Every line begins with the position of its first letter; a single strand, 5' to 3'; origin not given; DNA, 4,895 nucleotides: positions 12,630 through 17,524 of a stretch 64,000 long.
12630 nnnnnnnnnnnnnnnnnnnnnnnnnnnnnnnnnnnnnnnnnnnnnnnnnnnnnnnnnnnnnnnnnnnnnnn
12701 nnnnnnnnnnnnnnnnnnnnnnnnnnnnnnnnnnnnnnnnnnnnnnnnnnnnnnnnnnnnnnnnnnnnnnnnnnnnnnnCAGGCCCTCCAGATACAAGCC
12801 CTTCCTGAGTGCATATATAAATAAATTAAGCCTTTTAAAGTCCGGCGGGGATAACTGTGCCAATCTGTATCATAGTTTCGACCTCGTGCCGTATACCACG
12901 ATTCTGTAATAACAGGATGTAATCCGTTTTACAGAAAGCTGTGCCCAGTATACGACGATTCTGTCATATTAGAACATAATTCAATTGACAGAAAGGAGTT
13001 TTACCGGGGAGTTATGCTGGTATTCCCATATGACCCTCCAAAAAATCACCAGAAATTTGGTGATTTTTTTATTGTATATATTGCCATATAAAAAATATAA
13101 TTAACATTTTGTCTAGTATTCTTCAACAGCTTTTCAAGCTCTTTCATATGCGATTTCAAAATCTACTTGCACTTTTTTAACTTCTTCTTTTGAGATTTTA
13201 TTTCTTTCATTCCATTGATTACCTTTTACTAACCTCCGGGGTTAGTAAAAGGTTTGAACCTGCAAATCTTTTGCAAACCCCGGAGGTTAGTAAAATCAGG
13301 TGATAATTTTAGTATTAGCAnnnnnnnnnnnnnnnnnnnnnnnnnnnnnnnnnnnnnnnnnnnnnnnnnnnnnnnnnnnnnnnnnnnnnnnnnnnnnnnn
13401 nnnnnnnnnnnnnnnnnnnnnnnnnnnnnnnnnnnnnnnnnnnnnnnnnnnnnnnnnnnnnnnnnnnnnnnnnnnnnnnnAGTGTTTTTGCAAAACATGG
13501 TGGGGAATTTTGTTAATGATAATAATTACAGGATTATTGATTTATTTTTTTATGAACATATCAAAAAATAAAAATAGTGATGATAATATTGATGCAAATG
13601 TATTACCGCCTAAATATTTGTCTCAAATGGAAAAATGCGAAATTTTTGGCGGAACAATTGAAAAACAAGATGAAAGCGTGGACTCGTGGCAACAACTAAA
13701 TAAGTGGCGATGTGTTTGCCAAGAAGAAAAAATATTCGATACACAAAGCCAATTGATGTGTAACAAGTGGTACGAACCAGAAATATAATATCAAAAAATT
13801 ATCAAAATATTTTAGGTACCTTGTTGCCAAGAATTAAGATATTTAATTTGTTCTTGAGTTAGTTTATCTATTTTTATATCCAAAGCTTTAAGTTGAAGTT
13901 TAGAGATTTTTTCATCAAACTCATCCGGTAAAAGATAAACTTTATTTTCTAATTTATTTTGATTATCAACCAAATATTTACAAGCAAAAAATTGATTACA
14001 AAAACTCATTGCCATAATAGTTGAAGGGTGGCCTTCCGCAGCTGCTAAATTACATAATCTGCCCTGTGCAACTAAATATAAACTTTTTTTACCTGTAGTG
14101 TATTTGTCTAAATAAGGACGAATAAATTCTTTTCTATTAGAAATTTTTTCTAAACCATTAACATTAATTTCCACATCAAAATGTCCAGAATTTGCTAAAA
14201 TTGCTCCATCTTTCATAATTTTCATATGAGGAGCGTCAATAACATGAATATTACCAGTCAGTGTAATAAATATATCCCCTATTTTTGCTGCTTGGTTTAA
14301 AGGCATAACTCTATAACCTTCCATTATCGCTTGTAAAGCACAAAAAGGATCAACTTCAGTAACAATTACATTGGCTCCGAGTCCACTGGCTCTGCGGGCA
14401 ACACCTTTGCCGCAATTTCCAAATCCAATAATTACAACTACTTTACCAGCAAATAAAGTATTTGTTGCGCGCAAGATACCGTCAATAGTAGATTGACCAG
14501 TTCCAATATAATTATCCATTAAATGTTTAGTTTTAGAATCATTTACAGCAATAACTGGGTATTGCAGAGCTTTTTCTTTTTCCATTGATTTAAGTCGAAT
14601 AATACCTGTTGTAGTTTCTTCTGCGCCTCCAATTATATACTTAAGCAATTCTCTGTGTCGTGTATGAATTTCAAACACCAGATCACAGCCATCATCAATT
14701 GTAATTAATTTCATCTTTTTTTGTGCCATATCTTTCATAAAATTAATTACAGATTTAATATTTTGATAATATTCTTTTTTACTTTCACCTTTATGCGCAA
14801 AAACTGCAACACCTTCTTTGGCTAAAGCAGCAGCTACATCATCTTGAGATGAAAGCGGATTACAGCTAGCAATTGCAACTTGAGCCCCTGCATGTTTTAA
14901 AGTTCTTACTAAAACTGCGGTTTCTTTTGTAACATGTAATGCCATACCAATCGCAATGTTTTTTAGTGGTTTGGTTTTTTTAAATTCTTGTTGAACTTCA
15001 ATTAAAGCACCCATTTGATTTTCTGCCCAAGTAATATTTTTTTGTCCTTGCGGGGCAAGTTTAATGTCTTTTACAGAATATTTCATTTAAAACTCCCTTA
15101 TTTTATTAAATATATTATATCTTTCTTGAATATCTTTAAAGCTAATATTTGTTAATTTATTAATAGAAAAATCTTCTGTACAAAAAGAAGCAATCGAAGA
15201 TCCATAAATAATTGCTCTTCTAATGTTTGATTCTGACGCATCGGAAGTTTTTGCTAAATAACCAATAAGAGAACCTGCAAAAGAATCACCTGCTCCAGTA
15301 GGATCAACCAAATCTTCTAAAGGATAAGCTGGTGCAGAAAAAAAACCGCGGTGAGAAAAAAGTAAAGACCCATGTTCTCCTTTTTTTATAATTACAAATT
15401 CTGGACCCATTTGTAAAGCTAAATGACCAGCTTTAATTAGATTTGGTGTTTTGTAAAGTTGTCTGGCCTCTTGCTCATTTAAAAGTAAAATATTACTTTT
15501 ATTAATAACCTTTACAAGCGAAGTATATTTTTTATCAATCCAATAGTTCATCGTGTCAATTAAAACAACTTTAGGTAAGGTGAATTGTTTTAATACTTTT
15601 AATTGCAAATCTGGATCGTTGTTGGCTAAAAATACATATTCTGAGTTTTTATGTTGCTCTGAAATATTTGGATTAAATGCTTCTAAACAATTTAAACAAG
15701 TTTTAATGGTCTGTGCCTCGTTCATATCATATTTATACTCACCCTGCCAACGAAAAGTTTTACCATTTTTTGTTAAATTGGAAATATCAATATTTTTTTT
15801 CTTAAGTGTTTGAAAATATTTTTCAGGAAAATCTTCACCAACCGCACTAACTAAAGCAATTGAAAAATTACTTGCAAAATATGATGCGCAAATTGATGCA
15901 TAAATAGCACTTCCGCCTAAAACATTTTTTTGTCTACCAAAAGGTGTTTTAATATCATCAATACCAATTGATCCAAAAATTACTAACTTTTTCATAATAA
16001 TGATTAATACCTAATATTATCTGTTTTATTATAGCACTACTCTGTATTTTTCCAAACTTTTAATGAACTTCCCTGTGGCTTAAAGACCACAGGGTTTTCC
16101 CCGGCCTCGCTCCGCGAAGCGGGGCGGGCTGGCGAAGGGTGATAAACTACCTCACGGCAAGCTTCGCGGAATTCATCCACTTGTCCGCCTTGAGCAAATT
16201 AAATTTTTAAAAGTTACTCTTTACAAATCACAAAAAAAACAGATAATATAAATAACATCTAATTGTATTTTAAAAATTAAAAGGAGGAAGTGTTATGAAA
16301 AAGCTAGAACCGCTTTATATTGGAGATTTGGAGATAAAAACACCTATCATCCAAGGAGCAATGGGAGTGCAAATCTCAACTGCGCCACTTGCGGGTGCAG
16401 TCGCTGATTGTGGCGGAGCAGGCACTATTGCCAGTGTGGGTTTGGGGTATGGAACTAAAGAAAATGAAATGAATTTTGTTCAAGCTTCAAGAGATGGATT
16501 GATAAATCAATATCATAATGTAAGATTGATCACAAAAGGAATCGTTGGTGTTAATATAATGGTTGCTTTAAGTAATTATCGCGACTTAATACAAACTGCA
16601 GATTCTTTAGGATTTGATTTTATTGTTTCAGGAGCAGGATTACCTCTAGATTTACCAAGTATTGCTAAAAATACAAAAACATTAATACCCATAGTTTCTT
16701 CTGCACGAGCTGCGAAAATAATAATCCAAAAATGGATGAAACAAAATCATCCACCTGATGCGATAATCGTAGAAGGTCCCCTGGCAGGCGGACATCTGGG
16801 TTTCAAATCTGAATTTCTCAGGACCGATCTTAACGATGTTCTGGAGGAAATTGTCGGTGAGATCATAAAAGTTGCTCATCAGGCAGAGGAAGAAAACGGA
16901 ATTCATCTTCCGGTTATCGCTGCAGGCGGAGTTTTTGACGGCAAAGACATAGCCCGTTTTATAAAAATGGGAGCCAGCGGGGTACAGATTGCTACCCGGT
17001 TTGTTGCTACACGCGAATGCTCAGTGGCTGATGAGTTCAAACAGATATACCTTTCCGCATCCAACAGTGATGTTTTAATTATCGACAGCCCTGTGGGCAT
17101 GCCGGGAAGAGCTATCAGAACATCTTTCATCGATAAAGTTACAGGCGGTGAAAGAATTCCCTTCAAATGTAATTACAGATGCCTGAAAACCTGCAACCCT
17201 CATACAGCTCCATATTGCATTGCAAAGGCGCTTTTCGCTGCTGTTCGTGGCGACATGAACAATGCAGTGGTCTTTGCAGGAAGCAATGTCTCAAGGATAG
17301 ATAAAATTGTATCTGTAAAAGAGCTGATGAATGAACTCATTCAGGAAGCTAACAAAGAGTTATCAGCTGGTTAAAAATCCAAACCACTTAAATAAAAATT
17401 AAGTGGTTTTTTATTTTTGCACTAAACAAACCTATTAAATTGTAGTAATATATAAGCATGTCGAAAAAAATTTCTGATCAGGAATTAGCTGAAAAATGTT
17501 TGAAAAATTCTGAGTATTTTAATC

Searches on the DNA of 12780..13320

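Call 114: search_rna_families(source=window, start=12780, end=13320, threshold=evalue, max_evalue=1)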
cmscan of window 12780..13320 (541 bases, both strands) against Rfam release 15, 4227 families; matches with E-value up to 1: 9.
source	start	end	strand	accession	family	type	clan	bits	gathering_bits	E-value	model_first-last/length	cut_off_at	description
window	13225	13294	+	RF04128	MIR8562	Gene; miRNA;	-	39.8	211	9e-06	1-242/242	no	MIR8562 microRNA precursor family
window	13225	13294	-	RF04128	MIR8562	Gene; miRNA;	-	36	211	6.3e-05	1-242/242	no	MIR8562 microRNA precursor family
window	13218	13304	+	RF04205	MIR2606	Gene; miRNA;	-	31.2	139.7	0.01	1-165/165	no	MIR2606 microRNA precursor family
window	13221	13298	+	RF03605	MIR4221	Gene; miRNA;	-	28.9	100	0.00099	1-132/132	no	MIR4221 microRNA precursor family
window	13032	13106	-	RF02075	STnc230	Gene; sRNA;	-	25.6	50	0.16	1-83/83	no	Enterobacterial sRNA STnc230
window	13214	13257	+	RF00697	mir-186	Gene; miRNA;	-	22.6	70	0.076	1-82/82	no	mir-186 microRNA precursor family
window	13225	13294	+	RF00884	MIR815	Gene; miRNA;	-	21.1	63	0.17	1-81/81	no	MIR815 microRNA precursor family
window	13226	13292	-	RF00365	mir-BHRF1-1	Gene; miRNA;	-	20.8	95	0.17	1-66/66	no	mir-BHRF1-1 microRNA precursor family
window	13219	13292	+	RF01070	sucA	Cis-reg;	-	19.8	40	0.33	1-83/83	no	SucA RNA motif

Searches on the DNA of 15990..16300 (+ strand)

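Call 10: search_rna_families(source=window, start=15990, end=16300, threshold=evalue, max_evalue=10, show_alignments=3)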
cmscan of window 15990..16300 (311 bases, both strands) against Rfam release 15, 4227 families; matches with E-value up to 10: 6.
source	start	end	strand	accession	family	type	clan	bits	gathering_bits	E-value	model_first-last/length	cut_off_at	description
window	16006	16121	-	RF01408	sraL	Gene; sRNA;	-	19.9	39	0.018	1-142/142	no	sraL Hfq binding RNA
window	16097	16136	+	RF03222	mir-4900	Gene; miRNA;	-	19.1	60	0.18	15-61/75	no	mir-4900 microRNA precursor family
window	16065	16096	-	RF02261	MAT2A_B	Cis-reg;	-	15.3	45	2.6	14-52/64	no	MAT2A 3'UTR stem loop B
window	16040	16086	-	RF00026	U6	Gene; snRNA; splicing;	CL00009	14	44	0.61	1-44/105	no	U6 spliceosomal RNA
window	16031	16150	+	RF01955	NEAT1_1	Gene; lncRNA;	-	12.6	50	4.4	1-122/122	no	Nuclear enriched abundant transcript 1 conserved region 1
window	16062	16096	-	RF02777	OppA_thermometer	Cis-reg; thermoregulator;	-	11.1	290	0.84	1-304/304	no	OppA 5' UTR thermometer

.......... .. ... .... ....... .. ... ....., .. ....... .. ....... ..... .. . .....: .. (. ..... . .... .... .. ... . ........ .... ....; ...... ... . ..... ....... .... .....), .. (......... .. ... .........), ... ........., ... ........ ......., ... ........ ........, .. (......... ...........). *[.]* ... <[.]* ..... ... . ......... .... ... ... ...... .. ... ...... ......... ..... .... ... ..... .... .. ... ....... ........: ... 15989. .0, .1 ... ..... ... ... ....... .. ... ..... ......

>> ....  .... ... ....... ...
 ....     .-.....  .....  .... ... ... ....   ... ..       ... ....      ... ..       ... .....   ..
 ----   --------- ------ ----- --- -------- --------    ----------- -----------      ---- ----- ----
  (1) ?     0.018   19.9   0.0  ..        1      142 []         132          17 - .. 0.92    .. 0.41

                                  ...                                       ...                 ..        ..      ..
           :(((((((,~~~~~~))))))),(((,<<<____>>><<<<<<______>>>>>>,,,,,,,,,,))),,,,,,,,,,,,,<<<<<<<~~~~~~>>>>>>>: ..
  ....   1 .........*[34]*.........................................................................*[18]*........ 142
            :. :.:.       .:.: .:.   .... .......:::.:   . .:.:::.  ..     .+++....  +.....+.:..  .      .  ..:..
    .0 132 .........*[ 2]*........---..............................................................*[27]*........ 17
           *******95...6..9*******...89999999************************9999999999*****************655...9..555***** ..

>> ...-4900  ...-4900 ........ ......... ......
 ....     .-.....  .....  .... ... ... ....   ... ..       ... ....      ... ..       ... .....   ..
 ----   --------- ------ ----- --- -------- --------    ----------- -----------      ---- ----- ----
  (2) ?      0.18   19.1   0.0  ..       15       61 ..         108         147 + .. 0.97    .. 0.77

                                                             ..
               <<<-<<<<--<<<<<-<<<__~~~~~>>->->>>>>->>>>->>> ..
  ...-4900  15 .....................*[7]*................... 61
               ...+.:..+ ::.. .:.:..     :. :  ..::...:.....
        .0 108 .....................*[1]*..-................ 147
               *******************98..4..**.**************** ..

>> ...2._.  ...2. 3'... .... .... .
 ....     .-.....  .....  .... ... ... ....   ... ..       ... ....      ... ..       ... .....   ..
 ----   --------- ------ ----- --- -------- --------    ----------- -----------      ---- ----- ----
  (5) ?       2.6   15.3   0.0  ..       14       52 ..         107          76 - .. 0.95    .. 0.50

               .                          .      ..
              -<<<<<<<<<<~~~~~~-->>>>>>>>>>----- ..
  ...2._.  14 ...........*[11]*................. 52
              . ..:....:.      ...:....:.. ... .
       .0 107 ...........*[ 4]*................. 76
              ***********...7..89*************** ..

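Call 64: search_dna_similar(query=window:16060-16215:+, collection=plasmids, mode=distant, max_evalue=1, max_rows=10)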
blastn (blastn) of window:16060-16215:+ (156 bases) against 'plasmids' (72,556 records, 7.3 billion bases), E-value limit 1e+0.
No match.

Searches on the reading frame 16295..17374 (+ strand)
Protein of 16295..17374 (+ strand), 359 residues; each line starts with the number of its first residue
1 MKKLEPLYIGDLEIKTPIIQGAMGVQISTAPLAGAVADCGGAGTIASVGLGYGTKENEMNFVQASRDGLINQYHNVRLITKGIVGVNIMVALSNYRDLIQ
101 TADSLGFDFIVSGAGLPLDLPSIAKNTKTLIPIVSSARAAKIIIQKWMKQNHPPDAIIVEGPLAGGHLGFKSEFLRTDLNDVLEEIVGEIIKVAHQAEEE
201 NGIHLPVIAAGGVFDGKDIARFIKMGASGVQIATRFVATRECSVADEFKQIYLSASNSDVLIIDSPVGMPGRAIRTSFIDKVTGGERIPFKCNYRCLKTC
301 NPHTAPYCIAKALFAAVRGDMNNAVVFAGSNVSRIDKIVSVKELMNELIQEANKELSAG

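Call 17: find_encoding_contigs(protein=window:16295-17374:+, flank=3000, max_places=10)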
Protein window:16295-17374:+ (359 aa): 8 contigs read that carry it; 4 places shown.
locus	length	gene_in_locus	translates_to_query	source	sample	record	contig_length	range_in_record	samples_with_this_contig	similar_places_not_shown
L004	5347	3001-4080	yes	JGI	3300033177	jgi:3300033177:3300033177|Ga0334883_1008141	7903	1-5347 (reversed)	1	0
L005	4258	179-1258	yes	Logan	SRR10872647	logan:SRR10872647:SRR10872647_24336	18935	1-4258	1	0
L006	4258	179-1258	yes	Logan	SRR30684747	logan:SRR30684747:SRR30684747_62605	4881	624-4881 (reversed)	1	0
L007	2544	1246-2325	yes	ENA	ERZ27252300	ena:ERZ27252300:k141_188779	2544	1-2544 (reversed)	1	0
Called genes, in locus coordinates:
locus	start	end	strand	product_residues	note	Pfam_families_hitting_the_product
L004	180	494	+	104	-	-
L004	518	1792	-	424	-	PF05221:AdoHcyase, PF07991:KARI_N (faint), PF05221:AdoHcyase, PF02826:2-Hacid_dh_C, PF00670:AdoHcyase_NAD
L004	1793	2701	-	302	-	PF00294:PfkB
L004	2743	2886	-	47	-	-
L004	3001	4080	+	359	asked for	PF03060:NMO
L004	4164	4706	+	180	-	PF04542:Sigma70_r2, PF08281:Sigma70_r4_2, PF04545:Sigma70_r4 (weak)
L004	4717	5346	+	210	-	?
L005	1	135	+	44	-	?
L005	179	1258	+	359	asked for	PF03060:NMO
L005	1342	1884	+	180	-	PF04542:Sigma70_r2, PF08281:Sigma70_r4_2, PF04545:Sigma70_r4 (weak)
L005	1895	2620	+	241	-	-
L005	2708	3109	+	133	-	-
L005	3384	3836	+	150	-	PF18936:DUF5684 (faint)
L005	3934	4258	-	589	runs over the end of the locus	PF00009:GTP_EFTU, PF00071:Ras (weak), PF01926:MMR_HSR1 (weak), PF00025:Arf (faint), PF03144:GTP_EFTU_D2 (weak), PF00679:EFG_C, PF06421:LepA_C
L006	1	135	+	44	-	?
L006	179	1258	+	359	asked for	PF03060:NMO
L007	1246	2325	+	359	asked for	PF03060:NMO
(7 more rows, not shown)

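Call 38: find_homologous_proteins(query=window:16295-17374:+, max_evalue=1e-40)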
Query window:16295-17374:+ (359 aa): 7999 proteins with E <= 1e-40 among 8000 candidates; the best 120 are listed.
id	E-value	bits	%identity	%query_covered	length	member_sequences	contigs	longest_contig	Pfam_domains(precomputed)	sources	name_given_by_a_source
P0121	2.2e-233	792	100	100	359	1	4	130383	PF03060.22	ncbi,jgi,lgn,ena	-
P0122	7.6e-188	642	82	99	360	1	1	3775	PF03060.22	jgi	jgi:nitronate monooxygenase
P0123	5.2e-170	583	76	99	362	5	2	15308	PF00478.32,PF03060.22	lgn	-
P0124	2.9e-156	538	68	99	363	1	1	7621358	PF00478.32,PF03060.22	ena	-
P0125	1.7e-154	532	67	99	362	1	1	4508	PF00478.32,PF03060.22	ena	-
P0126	7.0e-152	524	65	99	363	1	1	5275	PF00478.32,PF03060.22,PF01180.28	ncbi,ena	-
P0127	1.3e-150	519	67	99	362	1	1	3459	PF00478.32,PF03060.22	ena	-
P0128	1.8e-150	519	67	99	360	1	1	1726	PF00478.32,PF03060.22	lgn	-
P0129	2.7e-150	518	67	99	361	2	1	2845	PF00478.32,PF03060.22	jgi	-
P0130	1.1e-148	513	64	99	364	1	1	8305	PF00478.32,PF03060.22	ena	-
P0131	1.3e-148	513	66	99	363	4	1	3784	PF03060.22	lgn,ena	-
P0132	2.2e-148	512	66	99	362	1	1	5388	PF00478.32,PF03060.22,PF01645.24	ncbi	-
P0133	1.3e-147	510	65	99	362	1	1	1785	PF00478.32,PF03060.22,PF01180.28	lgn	-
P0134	1.5e-147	509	67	98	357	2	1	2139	PF00478.32,PF03060.22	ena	-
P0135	1.9e-147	509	66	99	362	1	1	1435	PF00478.32,PF03060.22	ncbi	-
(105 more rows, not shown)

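Call 39: find_encoding_contigs(protein=P0122, flank=5000, max_places=3)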
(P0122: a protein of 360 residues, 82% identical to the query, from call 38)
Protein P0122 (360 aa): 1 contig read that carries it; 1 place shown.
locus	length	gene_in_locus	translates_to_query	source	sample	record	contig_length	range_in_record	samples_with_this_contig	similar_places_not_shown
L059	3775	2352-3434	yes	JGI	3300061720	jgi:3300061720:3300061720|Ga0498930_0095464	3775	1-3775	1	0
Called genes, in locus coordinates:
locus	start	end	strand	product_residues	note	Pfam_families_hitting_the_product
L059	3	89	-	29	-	?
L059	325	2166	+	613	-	PF00009:GTP_EFTU, PF01926:MMR_HSR1 (weak), PF22042:EF-G_D2 (weak), PF03144:GTP_EFTU_D2 (weak), PF14492:EFG_III (faint), PF00679:EFG_C, PF21018:BipA_C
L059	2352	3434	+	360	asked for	PF03060:NMO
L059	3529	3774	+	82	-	?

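Call 40: find_encoding_contigs(protein=P0123, flank=8000, max_places=3)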
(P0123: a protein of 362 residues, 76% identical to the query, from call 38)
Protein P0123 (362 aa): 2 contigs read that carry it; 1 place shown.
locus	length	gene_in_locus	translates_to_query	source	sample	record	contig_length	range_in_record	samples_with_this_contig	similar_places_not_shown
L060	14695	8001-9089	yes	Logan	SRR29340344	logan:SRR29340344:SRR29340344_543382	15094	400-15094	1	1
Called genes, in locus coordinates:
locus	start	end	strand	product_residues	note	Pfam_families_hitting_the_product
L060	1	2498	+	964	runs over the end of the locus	?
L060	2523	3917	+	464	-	PF02321:OEP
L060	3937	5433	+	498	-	PF25917:BSH_RND, PF25973:BSH_CzcB (faint), PF25876:HH_MFP_RND (faint), PF25944:Beta-barrel_RND (weak), PF25954:Beta-barrel_RND_2, PF25990:Beta-barrel_YknX, PF26002:Beta-barrel_AprE (weak)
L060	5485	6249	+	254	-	PF02463:SMC_N, PF00005:ABC_tran, PF13304:AAA_21 (faint)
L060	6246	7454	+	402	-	PF12704:MacB_PCD, PF02687:FtsX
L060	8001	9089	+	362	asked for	PF00478:IMPDH (faint), PF03060:NMO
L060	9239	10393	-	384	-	PF13353:Fer4_12 (faint), PF04055:Radical_SAM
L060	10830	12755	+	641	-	PF24885:TPR_NPHP3 (faint), PF00515:TPR_1 (faint), PF07719:TPR_2 (faint), PF12895:ANAPC3 (faint), PF13181:TPR_8 (faint), PF13428:TPR_14 (faint), PF14938:SNAP (faint), PF13424:TPR_12, +3 more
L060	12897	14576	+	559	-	PF00133:tRNA-synt_1, PF01406:tRNA-synt_1e (faint), PF09334:tRNA-synt_1g, PF08264:Anticodon_1, PF19303:Anticodon_3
